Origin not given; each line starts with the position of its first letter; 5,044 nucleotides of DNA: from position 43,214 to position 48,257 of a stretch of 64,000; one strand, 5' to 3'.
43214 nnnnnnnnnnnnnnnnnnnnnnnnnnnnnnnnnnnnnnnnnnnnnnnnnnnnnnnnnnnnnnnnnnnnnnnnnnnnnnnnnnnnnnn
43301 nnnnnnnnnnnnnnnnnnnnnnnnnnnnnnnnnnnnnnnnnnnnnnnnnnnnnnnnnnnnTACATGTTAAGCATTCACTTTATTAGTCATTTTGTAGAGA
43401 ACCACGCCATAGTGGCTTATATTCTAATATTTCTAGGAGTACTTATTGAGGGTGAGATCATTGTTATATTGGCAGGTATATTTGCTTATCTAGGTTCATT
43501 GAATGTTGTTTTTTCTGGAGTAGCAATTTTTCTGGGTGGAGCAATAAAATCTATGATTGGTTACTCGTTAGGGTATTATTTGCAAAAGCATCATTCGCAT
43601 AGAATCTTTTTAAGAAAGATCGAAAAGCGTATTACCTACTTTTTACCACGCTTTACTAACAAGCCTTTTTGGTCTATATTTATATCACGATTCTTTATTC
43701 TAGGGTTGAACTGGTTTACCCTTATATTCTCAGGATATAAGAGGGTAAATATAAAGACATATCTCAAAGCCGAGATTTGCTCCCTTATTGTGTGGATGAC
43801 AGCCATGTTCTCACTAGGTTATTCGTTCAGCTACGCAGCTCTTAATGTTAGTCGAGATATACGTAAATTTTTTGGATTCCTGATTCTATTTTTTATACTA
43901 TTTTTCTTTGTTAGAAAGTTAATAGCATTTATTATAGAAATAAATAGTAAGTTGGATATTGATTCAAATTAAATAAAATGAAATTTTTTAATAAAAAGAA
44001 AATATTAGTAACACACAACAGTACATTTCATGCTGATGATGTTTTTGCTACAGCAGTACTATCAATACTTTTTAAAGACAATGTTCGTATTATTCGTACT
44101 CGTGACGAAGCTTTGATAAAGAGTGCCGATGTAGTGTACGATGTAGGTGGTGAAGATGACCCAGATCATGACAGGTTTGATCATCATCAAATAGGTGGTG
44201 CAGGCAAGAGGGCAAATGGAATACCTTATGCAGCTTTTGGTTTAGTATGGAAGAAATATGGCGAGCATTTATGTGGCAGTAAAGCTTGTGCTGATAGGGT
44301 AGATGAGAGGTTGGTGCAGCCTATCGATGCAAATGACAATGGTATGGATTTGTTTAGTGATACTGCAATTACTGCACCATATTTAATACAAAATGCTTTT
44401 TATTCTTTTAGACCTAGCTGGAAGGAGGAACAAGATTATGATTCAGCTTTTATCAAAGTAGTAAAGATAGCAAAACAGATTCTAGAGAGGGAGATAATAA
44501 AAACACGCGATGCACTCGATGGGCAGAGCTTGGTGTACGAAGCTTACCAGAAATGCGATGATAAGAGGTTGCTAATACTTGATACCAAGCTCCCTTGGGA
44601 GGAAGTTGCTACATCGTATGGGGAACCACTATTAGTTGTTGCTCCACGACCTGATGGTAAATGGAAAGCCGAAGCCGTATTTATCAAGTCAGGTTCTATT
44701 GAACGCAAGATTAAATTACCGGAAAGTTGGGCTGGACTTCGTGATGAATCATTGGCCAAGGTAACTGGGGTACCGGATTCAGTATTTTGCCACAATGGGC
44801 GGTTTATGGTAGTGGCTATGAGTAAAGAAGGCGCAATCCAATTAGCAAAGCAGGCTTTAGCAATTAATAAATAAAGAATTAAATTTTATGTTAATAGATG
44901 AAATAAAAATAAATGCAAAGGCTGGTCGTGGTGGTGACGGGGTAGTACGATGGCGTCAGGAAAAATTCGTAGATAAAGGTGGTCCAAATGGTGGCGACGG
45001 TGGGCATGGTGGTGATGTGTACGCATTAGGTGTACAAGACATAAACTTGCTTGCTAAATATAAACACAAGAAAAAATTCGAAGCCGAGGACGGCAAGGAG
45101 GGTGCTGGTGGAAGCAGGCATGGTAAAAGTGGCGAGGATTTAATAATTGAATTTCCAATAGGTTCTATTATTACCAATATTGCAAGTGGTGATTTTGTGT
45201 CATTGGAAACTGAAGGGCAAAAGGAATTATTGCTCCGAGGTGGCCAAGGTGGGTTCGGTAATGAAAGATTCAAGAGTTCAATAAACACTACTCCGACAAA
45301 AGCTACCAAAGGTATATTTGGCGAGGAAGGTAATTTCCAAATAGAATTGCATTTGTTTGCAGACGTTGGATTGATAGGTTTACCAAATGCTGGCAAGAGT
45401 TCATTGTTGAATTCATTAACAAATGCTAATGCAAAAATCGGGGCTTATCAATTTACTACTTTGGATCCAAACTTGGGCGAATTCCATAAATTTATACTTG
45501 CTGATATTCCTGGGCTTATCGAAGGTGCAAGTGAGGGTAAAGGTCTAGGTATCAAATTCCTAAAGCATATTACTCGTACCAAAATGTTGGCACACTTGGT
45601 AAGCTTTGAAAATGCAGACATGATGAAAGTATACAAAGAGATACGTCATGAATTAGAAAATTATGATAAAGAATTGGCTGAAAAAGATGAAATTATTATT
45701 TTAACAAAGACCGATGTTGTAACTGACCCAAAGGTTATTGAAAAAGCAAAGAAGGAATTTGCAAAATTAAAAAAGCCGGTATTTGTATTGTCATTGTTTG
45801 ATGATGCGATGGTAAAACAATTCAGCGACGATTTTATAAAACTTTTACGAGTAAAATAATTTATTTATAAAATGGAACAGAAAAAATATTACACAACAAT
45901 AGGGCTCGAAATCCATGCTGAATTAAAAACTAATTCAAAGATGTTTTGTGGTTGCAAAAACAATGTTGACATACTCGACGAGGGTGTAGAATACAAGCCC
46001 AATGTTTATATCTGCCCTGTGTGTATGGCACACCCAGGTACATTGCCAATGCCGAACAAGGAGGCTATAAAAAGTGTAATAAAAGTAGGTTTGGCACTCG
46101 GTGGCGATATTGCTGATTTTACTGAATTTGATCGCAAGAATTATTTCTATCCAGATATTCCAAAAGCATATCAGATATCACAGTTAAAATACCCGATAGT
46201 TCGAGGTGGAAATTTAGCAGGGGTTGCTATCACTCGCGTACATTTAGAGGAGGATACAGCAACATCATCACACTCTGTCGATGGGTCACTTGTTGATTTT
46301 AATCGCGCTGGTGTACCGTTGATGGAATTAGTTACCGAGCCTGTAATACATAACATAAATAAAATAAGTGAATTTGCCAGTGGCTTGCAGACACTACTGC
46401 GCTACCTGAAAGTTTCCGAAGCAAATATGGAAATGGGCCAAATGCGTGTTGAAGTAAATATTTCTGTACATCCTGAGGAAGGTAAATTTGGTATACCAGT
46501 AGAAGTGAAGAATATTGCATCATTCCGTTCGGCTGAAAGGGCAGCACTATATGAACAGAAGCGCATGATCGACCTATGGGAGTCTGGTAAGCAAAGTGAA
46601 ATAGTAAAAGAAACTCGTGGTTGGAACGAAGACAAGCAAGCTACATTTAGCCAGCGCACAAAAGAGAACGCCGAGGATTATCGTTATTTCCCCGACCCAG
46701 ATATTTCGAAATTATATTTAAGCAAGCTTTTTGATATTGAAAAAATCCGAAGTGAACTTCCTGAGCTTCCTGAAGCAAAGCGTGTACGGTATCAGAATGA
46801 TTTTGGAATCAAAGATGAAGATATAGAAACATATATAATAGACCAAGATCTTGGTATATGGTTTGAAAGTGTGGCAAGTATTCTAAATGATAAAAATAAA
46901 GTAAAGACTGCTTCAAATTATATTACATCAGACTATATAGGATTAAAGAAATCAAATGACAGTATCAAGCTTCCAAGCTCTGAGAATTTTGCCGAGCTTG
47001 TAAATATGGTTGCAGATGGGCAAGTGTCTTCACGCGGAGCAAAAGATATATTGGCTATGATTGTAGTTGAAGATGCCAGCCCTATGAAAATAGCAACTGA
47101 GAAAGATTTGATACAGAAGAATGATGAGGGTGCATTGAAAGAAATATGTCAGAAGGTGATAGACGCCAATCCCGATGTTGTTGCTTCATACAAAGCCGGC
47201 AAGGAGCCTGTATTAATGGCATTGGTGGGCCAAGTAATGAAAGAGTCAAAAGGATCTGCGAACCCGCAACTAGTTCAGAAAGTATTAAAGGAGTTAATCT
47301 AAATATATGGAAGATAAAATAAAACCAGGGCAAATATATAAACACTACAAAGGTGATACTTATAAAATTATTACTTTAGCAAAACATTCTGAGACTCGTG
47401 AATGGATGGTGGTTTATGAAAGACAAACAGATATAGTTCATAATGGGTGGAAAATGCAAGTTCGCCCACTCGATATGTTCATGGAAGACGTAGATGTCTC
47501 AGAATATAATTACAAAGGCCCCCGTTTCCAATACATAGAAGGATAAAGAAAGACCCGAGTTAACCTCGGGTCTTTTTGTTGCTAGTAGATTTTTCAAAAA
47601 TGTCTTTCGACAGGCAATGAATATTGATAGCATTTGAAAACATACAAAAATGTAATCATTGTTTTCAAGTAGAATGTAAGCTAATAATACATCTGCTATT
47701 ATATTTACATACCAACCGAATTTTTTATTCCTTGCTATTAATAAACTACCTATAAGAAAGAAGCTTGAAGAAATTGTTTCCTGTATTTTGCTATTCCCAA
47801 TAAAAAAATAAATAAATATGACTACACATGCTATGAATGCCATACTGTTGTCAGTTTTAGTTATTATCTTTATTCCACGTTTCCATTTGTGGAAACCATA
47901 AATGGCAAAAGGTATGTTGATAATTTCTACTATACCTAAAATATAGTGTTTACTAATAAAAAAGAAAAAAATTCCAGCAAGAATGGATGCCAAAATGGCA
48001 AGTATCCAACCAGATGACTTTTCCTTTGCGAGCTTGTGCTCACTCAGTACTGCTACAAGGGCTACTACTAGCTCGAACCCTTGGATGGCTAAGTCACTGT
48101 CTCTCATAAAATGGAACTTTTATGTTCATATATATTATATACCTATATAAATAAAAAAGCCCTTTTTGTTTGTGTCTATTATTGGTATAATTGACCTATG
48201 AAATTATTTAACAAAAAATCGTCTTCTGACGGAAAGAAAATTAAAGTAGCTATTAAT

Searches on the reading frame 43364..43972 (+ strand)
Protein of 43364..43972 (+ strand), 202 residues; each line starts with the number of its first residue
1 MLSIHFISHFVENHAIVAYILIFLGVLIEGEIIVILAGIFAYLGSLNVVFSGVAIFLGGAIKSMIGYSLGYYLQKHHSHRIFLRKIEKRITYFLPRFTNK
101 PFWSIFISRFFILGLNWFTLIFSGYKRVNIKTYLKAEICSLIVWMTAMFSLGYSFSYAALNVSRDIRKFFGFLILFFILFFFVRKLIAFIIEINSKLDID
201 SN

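Call 58: search_protein_families(library=pfam, proteins=[window:43364-43972:+], max_evalue=0.001)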
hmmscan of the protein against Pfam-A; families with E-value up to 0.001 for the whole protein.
window:43364-43972:+ (202 aa): 1 family
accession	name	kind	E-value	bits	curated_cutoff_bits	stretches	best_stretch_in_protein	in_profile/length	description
PF09335.16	VTT_dom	-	3e-07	31.4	33.9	1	30-153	3-122/123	VTT domain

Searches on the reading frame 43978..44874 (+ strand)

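Call 3: search_protein_families(library=pfam, proteins=[window:43978-44874:+], max_evalue=0.01)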
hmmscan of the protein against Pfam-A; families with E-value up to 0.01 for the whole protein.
window:43978-44874:+ (298 aa): 1 family
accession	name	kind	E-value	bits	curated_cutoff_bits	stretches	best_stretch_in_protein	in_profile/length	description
PF03690.18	MYG1_exonuc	-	1.3e-65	222.6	22.1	1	10-294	2-318/318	Uncharacterised protein family (UPF0160)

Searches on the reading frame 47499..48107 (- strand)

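Call 58: search_protein_families(library=pfam, proteins=[window:47499-48107:-], max_evalue=0.001)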
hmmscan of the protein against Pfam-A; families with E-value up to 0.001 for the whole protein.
window:47499-48107:- (202 aa): 1 family
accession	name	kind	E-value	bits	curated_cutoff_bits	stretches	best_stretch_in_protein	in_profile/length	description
PF04973.17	NMN_transporter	-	2.3e-13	50.9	27.3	1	11-165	3-166/175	Nicotinamide mononucleotide transporter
